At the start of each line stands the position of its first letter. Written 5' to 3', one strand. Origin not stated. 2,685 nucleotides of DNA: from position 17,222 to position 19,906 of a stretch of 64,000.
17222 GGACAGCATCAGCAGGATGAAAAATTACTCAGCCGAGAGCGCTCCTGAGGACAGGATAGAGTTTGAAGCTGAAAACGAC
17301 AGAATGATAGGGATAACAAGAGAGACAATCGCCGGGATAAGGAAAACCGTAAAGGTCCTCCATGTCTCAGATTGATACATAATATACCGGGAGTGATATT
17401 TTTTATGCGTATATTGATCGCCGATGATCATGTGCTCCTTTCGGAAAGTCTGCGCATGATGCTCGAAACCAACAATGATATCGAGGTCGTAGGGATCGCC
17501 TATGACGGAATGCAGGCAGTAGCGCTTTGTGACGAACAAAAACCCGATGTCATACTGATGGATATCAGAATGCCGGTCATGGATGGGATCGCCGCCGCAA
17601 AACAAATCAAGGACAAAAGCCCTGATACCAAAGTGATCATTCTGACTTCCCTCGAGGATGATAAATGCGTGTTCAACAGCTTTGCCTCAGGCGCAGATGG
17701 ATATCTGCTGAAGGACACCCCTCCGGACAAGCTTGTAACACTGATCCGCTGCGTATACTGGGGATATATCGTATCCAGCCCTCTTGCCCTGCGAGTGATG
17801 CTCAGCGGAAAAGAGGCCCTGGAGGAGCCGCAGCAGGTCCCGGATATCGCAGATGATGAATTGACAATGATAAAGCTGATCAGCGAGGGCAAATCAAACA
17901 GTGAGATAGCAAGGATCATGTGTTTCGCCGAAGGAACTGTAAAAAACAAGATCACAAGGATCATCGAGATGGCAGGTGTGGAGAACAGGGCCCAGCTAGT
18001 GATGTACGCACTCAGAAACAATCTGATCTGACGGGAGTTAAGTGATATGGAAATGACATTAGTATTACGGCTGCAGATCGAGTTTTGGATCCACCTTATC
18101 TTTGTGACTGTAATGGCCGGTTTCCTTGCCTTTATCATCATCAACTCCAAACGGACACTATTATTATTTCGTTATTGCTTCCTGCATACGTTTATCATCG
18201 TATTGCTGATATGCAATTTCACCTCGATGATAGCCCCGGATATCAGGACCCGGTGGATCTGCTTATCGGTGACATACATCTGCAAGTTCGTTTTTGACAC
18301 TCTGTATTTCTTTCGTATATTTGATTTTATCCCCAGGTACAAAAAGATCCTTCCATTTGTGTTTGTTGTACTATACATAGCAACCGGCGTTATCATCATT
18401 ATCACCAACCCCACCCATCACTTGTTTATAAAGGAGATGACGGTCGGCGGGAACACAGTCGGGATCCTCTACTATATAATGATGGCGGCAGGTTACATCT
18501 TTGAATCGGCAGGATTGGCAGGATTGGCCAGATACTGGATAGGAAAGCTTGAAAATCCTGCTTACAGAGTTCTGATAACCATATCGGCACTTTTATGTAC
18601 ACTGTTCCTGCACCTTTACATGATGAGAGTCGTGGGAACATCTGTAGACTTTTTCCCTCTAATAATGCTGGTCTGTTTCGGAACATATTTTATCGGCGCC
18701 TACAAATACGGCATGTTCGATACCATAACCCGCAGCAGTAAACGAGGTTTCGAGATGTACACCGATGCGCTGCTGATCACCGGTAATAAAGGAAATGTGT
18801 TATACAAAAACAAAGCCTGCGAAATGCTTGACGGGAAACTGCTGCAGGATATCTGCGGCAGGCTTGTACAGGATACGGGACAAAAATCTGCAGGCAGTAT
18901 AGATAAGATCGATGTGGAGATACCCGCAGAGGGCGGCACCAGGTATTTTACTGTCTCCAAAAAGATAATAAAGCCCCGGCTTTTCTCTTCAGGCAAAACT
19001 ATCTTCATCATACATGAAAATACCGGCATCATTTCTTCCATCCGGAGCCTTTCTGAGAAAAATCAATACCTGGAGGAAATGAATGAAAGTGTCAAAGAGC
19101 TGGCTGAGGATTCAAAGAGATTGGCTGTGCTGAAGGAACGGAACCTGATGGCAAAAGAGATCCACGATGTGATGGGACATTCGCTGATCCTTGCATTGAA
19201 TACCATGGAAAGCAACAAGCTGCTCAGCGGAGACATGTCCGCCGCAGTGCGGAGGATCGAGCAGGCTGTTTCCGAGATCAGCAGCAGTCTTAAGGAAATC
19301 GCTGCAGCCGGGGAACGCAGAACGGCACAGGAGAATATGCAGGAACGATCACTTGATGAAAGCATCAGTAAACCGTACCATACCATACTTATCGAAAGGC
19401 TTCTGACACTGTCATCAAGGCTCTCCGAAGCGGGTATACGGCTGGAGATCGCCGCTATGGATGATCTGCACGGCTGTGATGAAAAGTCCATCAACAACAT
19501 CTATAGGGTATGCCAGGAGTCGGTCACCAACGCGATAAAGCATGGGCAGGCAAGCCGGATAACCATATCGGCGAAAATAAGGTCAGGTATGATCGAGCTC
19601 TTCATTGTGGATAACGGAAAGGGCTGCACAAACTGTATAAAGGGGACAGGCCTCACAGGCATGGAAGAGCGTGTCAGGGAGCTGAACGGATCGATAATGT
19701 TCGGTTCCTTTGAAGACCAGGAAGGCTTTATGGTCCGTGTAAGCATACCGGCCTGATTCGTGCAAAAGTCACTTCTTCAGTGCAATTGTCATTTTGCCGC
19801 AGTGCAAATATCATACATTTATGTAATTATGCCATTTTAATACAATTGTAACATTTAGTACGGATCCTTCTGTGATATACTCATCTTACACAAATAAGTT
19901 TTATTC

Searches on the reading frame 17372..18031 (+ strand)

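Call 40: search_protein_families(library=pfam, proteins=[window:17372-18031:+], max_evalue=0.000001)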
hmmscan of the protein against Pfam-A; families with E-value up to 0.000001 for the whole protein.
window:17372-18031:+ (219 aa): 2 families
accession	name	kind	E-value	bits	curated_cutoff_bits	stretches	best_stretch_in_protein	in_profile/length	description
PF00072.30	Response_reg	-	3.7e-28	98.3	30.2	1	14-125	1-110/111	Response regulator receiver domain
PF00196.25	GerE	-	3.7e-09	36.5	23.5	1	163-213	7-57/57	Bacterial regulatory proteins, luxR family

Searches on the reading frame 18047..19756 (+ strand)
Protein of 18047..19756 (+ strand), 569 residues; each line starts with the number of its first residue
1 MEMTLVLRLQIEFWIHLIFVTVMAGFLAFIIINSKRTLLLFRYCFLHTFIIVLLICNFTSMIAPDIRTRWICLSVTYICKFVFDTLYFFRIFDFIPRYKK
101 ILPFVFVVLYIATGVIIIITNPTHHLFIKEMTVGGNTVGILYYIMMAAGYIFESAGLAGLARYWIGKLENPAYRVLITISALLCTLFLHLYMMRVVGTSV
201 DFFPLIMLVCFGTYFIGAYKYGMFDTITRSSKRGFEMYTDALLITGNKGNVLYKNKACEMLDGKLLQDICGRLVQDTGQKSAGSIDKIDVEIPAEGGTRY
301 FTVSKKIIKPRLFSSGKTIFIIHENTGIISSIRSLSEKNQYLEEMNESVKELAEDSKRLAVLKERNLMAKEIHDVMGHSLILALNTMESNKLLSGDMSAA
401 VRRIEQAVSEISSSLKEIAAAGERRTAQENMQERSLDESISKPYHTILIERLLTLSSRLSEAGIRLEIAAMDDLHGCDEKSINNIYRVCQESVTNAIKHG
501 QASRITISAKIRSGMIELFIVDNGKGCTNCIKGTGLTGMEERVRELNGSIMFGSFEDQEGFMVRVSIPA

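Call 40: search_protein_families(library=pfam, proteins=[window:18047-19756:+], max_evalue=0.000001)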
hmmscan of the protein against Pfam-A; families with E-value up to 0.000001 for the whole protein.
window:18047-19756:+ (569 aa): 2 families
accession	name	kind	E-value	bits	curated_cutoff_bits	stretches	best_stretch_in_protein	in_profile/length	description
PF16927.11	HisKA_7TM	-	5.6e-13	49.7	28.6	1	17-226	2-222/224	N-terminal 7TM region of histidine kinase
PF02518.31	HATPase_c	-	3.1e-07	31.2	26.4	0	484-568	5-108/111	Histidine kinase-, DNA gyrase B-, and HSP90-like ATPase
